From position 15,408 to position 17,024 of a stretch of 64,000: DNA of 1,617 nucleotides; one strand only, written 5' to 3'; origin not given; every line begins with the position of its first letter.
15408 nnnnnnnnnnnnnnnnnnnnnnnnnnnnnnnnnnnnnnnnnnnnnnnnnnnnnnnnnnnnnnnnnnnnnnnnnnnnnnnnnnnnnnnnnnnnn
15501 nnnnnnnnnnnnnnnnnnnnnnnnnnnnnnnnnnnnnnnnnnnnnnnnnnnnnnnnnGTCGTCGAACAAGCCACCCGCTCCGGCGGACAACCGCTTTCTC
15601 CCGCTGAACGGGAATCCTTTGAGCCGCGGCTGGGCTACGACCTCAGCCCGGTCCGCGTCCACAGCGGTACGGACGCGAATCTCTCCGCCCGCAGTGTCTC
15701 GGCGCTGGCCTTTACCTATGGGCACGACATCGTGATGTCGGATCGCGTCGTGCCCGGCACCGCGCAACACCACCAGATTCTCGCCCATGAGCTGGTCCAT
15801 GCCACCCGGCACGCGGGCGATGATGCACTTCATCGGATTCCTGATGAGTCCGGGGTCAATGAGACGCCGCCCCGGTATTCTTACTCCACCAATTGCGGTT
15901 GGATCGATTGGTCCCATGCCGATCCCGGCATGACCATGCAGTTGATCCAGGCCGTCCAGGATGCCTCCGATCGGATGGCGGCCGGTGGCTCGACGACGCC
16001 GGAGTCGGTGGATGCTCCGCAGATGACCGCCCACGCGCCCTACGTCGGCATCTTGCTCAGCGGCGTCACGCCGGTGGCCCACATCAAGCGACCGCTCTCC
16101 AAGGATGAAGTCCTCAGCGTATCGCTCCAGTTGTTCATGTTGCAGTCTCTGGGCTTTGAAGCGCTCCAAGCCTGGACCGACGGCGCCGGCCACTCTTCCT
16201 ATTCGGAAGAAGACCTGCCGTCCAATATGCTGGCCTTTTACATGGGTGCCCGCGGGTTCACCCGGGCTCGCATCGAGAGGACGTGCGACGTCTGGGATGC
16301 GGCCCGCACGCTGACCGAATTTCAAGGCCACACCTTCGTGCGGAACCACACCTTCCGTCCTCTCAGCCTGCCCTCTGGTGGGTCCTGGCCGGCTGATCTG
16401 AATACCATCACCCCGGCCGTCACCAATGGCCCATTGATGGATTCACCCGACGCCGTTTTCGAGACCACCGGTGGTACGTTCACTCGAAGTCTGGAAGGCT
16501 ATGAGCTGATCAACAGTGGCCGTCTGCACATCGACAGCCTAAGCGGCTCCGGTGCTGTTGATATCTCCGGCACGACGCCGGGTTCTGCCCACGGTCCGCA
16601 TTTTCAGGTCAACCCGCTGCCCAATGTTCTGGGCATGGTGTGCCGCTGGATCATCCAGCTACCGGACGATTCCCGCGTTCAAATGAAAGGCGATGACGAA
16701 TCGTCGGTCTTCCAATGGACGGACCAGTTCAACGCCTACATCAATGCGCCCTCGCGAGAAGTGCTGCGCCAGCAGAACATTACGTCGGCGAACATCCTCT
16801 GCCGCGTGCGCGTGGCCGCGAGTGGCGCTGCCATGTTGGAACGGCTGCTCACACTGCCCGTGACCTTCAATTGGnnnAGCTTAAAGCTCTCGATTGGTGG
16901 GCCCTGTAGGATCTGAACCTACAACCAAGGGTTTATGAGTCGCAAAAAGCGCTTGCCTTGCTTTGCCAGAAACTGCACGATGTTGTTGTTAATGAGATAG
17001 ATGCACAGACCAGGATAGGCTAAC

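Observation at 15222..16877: Candidate eCIS cargo: DUF4157/HExxH N-domain fused to an unassignable ~350-aa C-terminal domain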

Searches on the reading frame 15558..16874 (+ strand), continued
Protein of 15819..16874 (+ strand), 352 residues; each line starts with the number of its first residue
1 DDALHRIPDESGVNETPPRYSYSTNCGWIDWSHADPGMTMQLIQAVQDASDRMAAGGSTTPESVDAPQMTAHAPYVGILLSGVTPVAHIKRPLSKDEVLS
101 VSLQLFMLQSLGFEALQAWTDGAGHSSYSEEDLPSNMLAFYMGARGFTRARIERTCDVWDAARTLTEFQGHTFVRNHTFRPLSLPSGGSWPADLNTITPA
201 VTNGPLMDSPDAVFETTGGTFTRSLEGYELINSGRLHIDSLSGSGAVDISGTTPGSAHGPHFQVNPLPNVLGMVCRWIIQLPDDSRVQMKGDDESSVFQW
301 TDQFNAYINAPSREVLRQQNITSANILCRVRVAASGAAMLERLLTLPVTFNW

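Call 78: list_cluster_members(proteins=[P0001, P0008, P0066, P0069, P0045, P0049, P0024, P0026, P0030, P0041])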
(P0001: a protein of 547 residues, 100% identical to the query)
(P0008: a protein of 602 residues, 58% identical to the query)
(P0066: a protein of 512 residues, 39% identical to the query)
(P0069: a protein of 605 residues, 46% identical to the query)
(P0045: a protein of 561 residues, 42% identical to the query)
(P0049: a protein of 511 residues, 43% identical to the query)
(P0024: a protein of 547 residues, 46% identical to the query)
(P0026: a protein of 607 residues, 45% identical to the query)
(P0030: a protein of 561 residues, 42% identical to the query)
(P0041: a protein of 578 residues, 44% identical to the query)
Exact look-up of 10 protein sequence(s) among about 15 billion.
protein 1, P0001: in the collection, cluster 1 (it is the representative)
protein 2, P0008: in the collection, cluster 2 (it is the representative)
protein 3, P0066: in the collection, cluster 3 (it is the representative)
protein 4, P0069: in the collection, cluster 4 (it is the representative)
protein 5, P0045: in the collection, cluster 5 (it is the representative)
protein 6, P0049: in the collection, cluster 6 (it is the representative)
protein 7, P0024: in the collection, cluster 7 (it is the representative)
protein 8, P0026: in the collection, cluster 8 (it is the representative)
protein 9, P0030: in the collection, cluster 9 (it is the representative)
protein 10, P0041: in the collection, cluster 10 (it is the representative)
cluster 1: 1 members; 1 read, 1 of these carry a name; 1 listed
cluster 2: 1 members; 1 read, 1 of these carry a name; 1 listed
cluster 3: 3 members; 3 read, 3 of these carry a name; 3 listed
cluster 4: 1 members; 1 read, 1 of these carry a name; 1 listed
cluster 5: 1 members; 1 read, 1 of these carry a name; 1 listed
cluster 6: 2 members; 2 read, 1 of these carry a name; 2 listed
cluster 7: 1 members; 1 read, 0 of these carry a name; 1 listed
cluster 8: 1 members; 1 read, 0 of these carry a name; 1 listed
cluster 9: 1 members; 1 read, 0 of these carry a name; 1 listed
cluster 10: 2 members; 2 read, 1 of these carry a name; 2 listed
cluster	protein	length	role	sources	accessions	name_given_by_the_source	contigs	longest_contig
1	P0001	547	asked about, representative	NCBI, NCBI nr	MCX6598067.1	MAG: DUF4157 domain-containing protein [Acidobacteria bacterium] | DUF4157 domain-containing protein [Acidobacteriota bacterium]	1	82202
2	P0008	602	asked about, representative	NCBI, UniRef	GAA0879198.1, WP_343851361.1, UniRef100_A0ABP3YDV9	hypothetical protein GCM10009119_21660 [Algoriphagus jejuensis] | eCIS core domain-containing protein n=1 Tax=Algoriphagus jejuensis TaxID=419934 ...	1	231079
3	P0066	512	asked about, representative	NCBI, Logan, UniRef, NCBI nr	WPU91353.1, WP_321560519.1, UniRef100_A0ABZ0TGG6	DUF4157 domain-containing protein [Mucilaginibacter sabulilitoris] | DUF4157 domain-containing protein n=1 Tax=Mucilaginibacter sabulilitoris TaxID=1173583 ...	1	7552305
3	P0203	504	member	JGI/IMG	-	hypothetical protein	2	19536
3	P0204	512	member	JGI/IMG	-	hypothetical protein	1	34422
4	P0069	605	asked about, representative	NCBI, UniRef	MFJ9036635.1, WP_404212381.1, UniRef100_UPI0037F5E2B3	DUF4157 domain-containing protein [Streptomyces sp. NPDC102406] | eCIS core domain-containing protein n=1 Tax=Streptomyces sp. NPDC102406 TaxID=3366171 ...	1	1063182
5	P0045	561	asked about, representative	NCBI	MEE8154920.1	MAG: DUF4157 domain-containing protein [Phycisphaerales bacterium]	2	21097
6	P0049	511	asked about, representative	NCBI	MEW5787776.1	MAG: DUF4157 domain-containing protein [Pseudomonadota bacterium]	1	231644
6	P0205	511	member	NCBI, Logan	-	-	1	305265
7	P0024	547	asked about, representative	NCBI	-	-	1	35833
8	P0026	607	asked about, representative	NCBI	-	-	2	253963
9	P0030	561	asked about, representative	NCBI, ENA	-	-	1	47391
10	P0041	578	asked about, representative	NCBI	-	-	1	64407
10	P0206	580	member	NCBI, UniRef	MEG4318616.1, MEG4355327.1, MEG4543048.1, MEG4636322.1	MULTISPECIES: DUF4157 domain-containing protein [unclassified Microcoleus] | eCIS core domain-containing protein n=1 Tax=unclassified Microcoleus TaxID=2642155 ...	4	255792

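Call 85: search_protein_families(library=pfam, proteins=[P0036], max_evalue=1)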
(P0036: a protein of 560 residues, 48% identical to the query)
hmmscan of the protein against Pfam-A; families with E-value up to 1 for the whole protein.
P0036 (560 aa): 1 family
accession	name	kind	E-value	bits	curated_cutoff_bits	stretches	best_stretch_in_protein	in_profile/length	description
PF13699.11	eCIS_core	-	2.9e-32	111.1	22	1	169-246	1-78/79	eCIS core domain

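Call 86: find_encoding_contigs(protein=P0001, flank=10000, max_places=2)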
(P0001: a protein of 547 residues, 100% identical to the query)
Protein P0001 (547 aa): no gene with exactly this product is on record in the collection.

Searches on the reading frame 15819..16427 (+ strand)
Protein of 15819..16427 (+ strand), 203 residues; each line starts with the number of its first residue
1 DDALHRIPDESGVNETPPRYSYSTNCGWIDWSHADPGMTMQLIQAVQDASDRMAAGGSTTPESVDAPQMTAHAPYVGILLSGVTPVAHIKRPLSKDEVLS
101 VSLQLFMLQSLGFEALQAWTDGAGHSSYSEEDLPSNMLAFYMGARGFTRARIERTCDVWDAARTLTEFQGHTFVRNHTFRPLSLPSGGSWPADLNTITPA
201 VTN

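Call 41: predict_structure(alignment_id=A2)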
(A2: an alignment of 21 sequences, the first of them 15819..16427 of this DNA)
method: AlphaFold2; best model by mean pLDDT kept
length: 203 residues; sequences in the alignment: 21
mean_pLDDT: 90.1   pTM: 0.87
mean pLDDT of the five models: 90.1, 88.1, 87.9, 87.9, 87.3
residues with pLDDT >= 90: 150; 70-90: 38; 50-70: 8; < 50: 7
segments of 3 or more residues with pLDDT < 50: 1-4, 124-126
pLDDT, mean of each block of 10 residues (from residue 1): 61 94 97 96 98 93 93 79 92 98 96 81 59 96 98 98 95 89 95 97 81
secondary structure, 60 per line:
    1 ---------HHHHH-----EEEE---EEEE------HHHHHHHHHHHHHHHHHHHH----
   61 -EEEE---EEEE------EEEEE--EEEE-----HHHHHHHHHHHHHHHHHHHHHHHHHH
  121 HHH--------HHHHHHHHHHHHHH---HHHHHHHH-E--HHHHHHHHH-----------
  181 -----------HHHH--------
elements in order: H10-14 E20-23 E27-30 H37-56 E62-65 E69-72 E79-83 E86-89 H95-123 H132-145 H149-156 H161-169 H192-195

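Call 44: fold_search(model_id=the predicted structure, library=pdb)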
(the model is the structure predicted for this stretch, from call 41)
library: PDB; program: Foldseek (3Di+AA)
matches with E <= 10: 138; with E <= 0.001: 0
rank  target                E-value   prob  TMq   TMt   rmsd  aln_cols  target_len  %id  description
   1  9has_AA               1.4e+00  0.16  0.16  0.25   5.9        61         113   18  pT=3 virus-like particle of ssRNA phage ESO003 coat protein (released 2024-11-13)
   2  6o8z_P                1.4e+00  0.11  0.19  0.30  16.8       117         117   11  Cryo-EM image reconstruction of the 70S Ribosome Enterococcus faecalis Class04 (released 2020-09-16)
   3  6ozk_B                1.5e+00  0.11  0.14  0.13   6.7        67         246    9  Crystal structure of Mus musculus (Mm) Endonuclease V in complex with a 23mer RNA oligo containing an inosine after 68 (released 2019-09-04)
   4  3rhi_C                1.9e+00  0.06  0.11  0.19  11.4        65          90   15  DNA-binding protein HU from Bacillus anthracis (released 2011-04-20)
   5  6ozl_B                2.1e+00  0.11  0.17  0.14   5.1        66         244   12  Crystal structure of Mus musculus (Mm) Endonuclease V in complex with a 23mer RNA oligo containing an inosine after a  (released 2019-09-04)
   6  6ozr_B                2.1e+00  0.11  0.17  0.14   5.1        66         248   12  Crystal structure of Mus musculus (Mm) Endonuclease V in complex with a 23mer RNA oligo containing an inosine after a  (released 2019-09-04)
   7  5iqj_A                2.1e+00  0.02  0.11  0.15  15.0       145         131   10  1.9 Angstrom Crystal Structure of Protein with Unknown Function from Vibrio cholerae. (released 2016-03-23)
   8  3g2e_A                2.1e+00  0.02  0.11  0.13  15.0       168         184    7  Structure of putative OORC subunit of 2-oxoglutarate:acceptor oxidoreductase from Campylobacter jejuni (released 2009-03-24)
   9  6ywv_n                2.3e+00  0.05  0.14  0.15  12.3        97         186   13  The structure of the Atp25 bound assembly intermediate of the mitoribosome from Neurospora crassa (released 2020-11-11)
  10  6zs9_f                2.3e+00  0.03  0.12  0.16  23.5        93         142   15  Human mitochondrial ribosome in complex with ribosome recycling factor (released 2020-10-14)
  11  6zsb_f                2.3e+00  0.03  0.12  0.16  23.5        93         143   15  Human mitochondrial ribosome in complex with mRNA and P-site tRNA (released 2020-09-16)
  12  6su4_A                2.3e+00  0.01  0.10  0.09  20.5       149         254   12  Crystal structure of the 48C12 heliorhodopsin in the blue form at pH 4.3 (released 2019-12-11)
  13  6ozq_B                2.5e+00  0.08  0.14  0.13   6.8        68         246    9  Crystal structure of Mus musculus (Mm) Endonuclease V (K155M) in complex with a 23mer RNA oligo containing an inosine  (released 2019-09-04)
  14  3rhi_A                2.5e+00  0.06  0.09  0.17   9.3        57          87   23  DNA-binding protein HU from Bacillus anthracis (released 2011-04-20)
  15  6c14_A                2.5e+00  0.03  0.16  0.13  13.2       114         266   15  CryoEM structure of mouse PCDH15-1EC-LHFPL5 complex (released 2018-08-15)
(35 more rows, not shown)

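Call 46: search_protein_representatives(alignment_id=A2)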
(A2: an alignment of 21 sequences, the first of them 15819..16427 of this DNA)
Query: 21 sequences, 198 profile positions. Proteins with E-value up to 0.001 (for the whole library): 768; up to 1e-10: 483; up to 1e-30: 73. The best 150 are listed.
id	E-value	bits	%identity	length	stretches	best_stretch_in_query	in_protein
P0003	1.2e-89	315.6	-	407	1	3-196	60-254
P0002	1.6e-87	308.6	-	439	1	3-197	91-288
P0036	1.2e-85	302.6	-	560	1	2-198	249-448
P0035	5.7e-84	297.0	-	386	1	2-197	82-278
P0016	1.3e-83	295.9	-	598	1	2-198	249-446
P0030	1.6e-82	292.3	-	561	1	2-197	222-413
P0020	6.7e-82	290.3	-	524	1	3-197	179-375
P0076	9.3e-82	289.8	-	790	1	2-197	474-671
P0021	3.1e-78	278.3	-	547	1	2-196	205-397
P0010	2.1e-77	275.6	-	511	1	2-198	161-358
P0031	4.8e-77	274.4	-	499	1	2-197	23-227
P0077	2.9e-75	268.6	-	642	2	55-194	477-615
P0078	3.9e-75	268.2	-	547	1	2-197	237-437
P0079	2.6e-73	262.3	-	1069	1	2-197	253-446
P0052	2.9e-73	262.1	-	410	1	2-197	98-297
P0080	7.1e-73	260.8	-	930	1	3-196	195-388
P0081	2.7e-72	258.9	-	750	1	2-197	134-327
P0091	1.5e-67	243.4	-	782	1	3-197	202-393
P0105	5.1e-44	166.7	-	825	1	3-196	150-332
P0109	1.6e-40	155.2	-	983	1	2-196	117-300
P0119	6.9e-33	130.3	-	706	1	16-196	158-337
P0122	4.4e-32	127.7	-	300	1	10-195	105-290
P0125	2.9e-31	125.0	-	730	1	14-197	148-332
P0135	8.6e-27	110.4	-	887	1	10-196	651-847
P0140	4.3e-26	108.1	-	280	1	7-196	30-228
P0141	4.8e-26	108.0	-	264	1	9-196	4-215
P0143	7.2e-26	107.4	-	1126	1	15-196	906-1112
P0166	1.7e-23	99.7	-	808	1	10-194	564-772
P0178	3.8e-22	95.3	-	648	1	10-166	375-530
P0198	3.5e-21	92.1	-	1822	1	14-151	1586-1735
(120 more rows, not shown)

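Call 47: search_protein_families(library=pfam, proteins=[P0198, P0143, P0135, P0166, P0079, P0109, P0178, P0140, P0141, P0122], max_evalue=0.01)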
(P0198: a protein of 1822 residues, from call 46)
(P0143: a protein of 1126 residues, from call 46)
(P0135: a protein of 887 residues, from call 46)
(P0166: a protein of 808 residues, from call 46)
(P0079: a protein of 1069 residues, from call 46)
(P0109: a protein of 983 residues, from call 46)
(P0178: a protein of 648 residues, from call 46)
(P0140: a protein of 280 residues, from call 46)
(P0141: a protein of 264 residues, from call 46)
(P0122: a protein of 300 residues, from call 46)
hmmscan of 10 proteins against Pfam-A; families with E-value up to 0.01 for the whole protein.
P0198 (1822 aa): 2 families
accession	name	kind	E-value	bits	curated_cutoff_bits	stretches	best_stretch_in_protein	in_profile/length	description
PF05593.20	RHS_repeat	-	2.4e-93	305.5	22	14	781-817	1-37/38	RHS Repeat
PF25023.1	TEN_YD-shell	-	3.5e-08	32.4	50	1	1344-1570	678-888/909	Teneurin YD-shell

P0143 (1126 aa): 1 family
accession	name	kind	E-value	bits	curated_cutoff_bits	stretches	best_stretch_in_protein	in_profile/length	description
PF05593.20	RHS_repeat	-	3.4e-32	110.6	22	3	428-462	2-37/38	RHS Repeat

P0135 (887 aa): 1 family
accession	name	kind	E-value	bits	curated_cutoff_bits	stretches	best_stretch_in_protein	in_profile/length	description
PF05593.20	RHS_repeat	-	1.8e-19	70.1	22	2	124-151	1-28/38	RHS Repeat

P0166 (808 aa): 1 family
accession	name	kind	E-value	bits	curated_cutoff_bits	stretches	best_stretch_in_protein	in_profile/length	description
PF05593.20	RHS_repeat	-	5.4e-13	49.4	22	3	361-396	1-37/38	RHS Repeat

P0079 (1069 aa): 2 families
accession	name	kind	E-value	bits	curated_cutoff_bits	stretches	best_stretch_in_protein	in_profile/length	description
PF13699.11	eCIS_core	-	2e-59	198.2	22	2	172-248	2-78/79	eCIS core domain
PF06114.19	Peptidase_M78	-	0.008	16.4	22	0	232-253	43-64/123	IrrE N-terminal-like domain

P0109 (983 aa): 1 family
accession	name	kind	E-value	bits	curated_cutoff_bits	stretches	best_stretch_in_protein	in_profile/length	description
PF13699.11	eCIS_core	-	1.5e-34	118.5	22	1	34-110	1-77/79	eCIS core domain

P0178 (648 aa): 1 family
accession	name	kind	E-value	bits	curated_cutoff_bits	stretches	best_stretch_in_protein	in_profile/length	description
PF05593.20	RHS_repeat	-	6.2e-18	65.2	22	4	13-49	1-37/38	RHS Repeat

P0140 (280 aa): 0 families

P0141 (264 aa): 0 families

P0122 (300 aa): 0 families

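Call 48: fold_search(model_id=the predicted structure, library=viral)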
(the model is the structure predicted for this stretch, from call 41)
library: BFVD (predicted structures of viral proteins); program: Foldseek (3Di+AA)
matches with E <= 10: 346; with E <= 0.001: 0
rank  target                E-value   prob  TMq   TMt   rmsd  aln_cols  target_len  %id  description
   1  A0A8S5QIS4            1.4e-01  0.08  0.14  0.18  23.6       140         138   14  Sigma70 [Siphoviridae sp. ctNs77]
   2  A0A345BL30            3.8e-01  0.12  0.14  0.16  23.3        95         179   19  Uncharacterized protein [Erwinia phage Wellington]
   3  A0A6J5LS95            4.3e-01  0.03  0.12  0.04  44.6       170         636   15  Uncharacterized protein [uncultured Caudovirales phage]
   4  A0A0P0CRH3            4.5e-01  0.07  0.14  0.13  22.7       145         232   10  (no name in the UniProt tables at hand)
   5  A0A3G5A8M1            4.5e-01  0.05  0.15  0.09  16.5       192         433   12  Uncharacterized protein [Hyperionvirus sp.]
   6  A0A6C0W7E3            4.8e-01  0.15  0.21  0.23   8.8       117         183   12  Initiator protein NS1 (Fragment) [Porcine bocavirus 2]
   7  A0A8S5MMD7            4.8e-01  0.07  0.13  0.11  16.2       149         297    9  PKD domain [Myoviridae sp. ct3Pt8]
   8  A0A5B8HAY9            6.1e-01  0.03  0.12  0.11  21.5       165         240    9  RNA dependent RNA polymerase P1 (Fragment) [Nectarine stem pitting associated virus]
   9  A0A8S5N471            7.7e-01  0.06  0.16  0.17  24.6       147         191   11  Uncharacterized protein [Myoviridae sp. ctTOm1]
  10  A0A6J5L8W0            8.2e-01  0.04  0.16  0.10  31.6       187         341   12  Flagellar basal-body/hook protein, C-terminal domain containing protein [uncultured Caudovirales phage]
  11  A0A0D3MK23            1.0e+00  0.05  0.13  0.20  16.6       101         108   12  Terminase small subunit [Leuconostoc phage Ln-8]
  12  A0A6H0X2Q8            1.1e+00  0.08  0.12  0.05  18.3        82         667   18  Tail spike [Klebsiella phage VLC5]
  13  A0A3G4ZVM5            1.1e+00  0.05  0.16  0.11  22.0       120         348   11  C2H2-type domain-containing protein [Edafosvirus sp.]
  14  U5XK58                1.2e+00  0.04  0.09  0.08   8.2        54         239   20  (no name in the UniProt tables at hand)
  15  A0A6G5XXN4            1.2e+00  0.04  0.16  0.15  16.2       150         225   10  (no name in the UniProt tables at hand)
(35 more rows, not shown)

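Call 53: find_encoding_contigs(protein=P0143, flank=5000, max_places=2)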
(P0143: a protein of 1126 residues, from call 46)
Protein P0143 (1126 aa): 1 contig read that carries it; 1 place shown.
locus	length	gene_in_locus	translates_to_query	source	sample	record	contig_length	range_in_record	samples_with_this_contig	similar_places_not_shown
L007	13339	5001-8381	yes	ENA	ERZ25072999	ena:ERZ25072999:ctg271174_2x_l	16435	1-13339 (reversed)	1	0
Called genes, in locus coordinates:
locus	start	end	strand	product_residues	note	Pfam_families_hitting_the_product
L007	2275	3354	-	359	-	PF13565:HTH_32, PF01498:HTH_Tnp_Tc3_2 (faint), PF13276:HTH_21, PF13683:rve_3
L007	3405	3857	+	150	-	-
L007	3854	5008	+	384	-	-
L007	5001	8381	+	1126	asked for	PF05593:RHS_repeat (weak), PF25023:TEN_YD-shell (weak), PF05593:RHS_repeat (weak), PF25023:TEN_YD-shell (weak)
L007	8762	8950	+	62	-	-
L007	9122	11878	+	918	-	PF25023:TEN_YD-shell, PF05593:RHS_repeat (weak)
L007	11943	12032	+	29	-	-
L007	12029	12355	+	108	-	-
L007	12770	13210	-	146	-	PF13683:rve_3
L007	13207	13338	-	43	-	?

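Call 54: find_encoding_contigs(protein=P0198, flank=5000, max_places=2)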
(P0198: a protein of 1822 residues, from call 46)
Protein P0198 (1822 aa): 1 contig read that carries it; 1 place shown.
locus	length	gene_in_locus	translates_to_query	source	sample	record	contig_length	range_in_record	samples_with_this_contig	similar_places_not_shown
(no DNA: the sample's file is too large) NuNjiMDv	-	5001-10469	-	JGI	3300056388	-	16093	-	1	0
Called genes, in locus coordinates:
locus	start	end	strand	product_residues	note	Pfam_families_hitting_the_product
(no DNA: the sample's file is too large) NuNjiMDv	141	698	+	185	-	-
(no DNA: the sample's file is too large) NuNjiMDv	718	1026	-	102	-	PF00355:Rieske, PF13806:Rieske_2, PF22543:Rieske_4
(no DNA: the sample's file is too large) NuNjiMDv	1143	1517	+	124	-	PF13366:PDDEXK_3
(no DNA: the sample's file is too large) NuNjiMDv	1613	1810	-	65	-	-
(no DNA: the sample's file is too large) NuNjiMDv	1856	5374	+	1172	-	PF25778:DUF7948, PF06739:SBBP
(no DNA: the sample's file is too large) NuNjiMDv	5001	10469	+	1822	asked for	PF05593:RHS_repeat, PF25023:TEN_YD-shell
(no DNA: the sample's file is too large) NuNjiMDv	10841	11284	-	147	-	-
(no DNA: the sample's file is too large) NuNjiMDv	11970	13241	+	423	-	PF01306:LacY_symp (faint), PF03825:Nuc_H_symport, PF12832:MFS_1_like, PF07690:MFS_1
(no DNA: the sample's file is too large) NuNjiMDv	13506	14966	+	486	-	PF00083:Sugar_tr, PF07690:MFS_1, PF00083:Sugar_tr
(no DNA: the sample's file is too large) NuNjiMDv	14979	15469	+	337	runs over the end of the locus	PF01636:APH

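Call 69: search_protein_families(library=pfam, proteins=[L007:8371-8838:+], max_evalue=1)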
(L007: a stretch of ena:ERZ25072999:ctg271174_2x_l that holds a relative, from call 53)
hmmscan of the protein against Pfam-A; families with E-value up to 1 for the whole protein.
L007:8371-8838:+ (156 aa): 1 family
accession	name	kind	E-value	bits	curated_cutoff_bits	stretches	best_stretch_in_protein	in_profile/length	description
PF08008.17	Viral_cys_rich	-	0.14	12.6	25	1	37-66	22-48/83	Viral cysteine rich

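Call 85: search_protein_families(library=pfam, proteins=[P0079, P0080, P0081, P0091, P0105, P0119, P0125], max_evalue=1)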
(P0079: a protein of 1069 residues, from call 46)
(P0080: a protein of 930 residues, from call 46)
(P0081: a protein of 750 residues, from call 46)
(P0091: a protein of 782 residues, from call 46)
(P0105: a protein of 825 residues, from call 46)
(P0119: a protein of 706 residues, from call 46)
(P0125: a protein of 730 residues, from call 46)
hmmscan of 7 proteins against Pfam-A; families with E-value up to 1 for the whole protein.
P0079 (1069 aa): 5 families
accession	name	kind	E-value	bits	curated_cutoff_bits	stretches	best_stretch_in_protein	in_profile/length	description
PF13699.11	eCIS_core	-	2e-59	198.2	22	2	172-248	2-78/79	eCIS core domain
PF06114.19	Peptidase_M78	-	0.008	16.4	22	0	232-253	43-64/123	IrrE N-terminal-like domain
PF13539.11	Peptidase_M15_4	-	0.028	15.4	25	1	775-802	8-35/70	D-alanyl-D-alanine carboxypeptidase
PF19527.4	DUF6055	-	0.041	13.3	27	0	208-246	104-143/417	Family of unknown function (DUF6055)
PF14891.12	Peptidase_M91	-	0.12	13.1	25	0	233-253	94-114/176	Effector protein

P0080 (930 aa): 4 families
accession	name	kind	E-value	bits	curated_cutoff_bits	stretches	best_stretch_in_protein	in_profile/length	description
PF13699.11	eCIS_core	-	1e-59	199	22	2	541-617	1-77/79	eCIS core domain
PF13539.11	Peptidase_M15_4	-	0.0019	19.2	25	1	716-750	8-38/70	D-alanyl-D-alanine carboxypeptidase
PF06114.19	Peptidase_M78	-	0.017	15.4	22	0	601-618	42-59/123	IrrE N-terminal-like domain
PF17923.6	TetR_C_18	-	0.27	12.1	33.1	1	560-621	30-86/113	Tetracyclin repressor-like, C-terminal domain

P0081 (750 aa): 1 family
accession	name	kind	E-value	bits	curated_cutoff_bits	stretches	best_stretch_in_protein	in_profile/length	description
PF13699.11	eCIS_core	-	7.4e-32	109.8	22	1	53-129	2-78/79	eCIS core domain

P0091 (782 aa): 2 families
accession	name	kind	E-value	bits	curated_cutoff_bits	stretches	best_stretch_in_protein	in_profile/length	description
PF13699.11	eCIS_core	-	1e-30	106.1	22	1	120-196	1-77/79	eCIS core domain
PF19527.4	DUF6055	-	0.21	11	27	1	155-199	102-147/417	Family of unknown function (DUF6055)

P0105 (825 aa): 6 families
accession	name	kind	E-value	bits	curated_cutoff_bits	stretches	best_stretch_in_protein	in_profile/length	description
PF13699.11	eCIS_core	-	2.8e-29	101.6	22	1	430-505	2-77/79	eCIS core domain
PF01476.26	LysM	-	3.6e-06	27.3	20.9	1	522-548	1-27/43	LysM domain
PF23473.1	LysM3_LYK4_5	-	0.0021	18.5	29.3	1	520-548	3-31/48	LYK4/5 LysM3 domain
PF09969.14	DUF2203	-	0.0077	17.4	24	1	224-306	43-119/122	Uncharacterized conserved protein (DUF2203)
PF23462.1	LysM3_NFP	-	0.043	14.8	28.1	1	521-548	4-31/48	NFP LysM3 domain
PF01435.24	Peptidase_M48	-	0.1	12.9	20.3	1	461-524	31-99/186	Peptidase family M48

P0119 (706 aa): 1 family
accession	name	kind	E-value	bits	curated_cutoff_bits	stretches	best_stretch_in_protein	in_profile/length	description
PF13699.11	eCIS_core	-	2.5e-29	101.7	22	1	398-473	2-77/79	eCIS core domain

P0125 (730 aa): 4 families
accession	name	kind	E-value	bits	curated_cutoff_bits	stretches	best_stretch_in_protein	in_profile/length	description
PF13699.11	eCIS_core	-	2.3e-30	105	22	1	392-469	1-78/79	eCIS core domain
PF21343.2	ACAD9-ACADV_C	-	0.087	13.6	27.8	1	540-642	12-110/120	ACAD9/ACADV, C-terminal domain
PF18314.6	FAS_I_H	-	0.11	12.6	23.3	0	43-101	90-149/203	Fatty acid synthase type I helical domain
PF21354.3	STAT_linker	-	0.18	12.7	27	1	637-683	4-49/78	Signal transducer and activator of transcription, linker domain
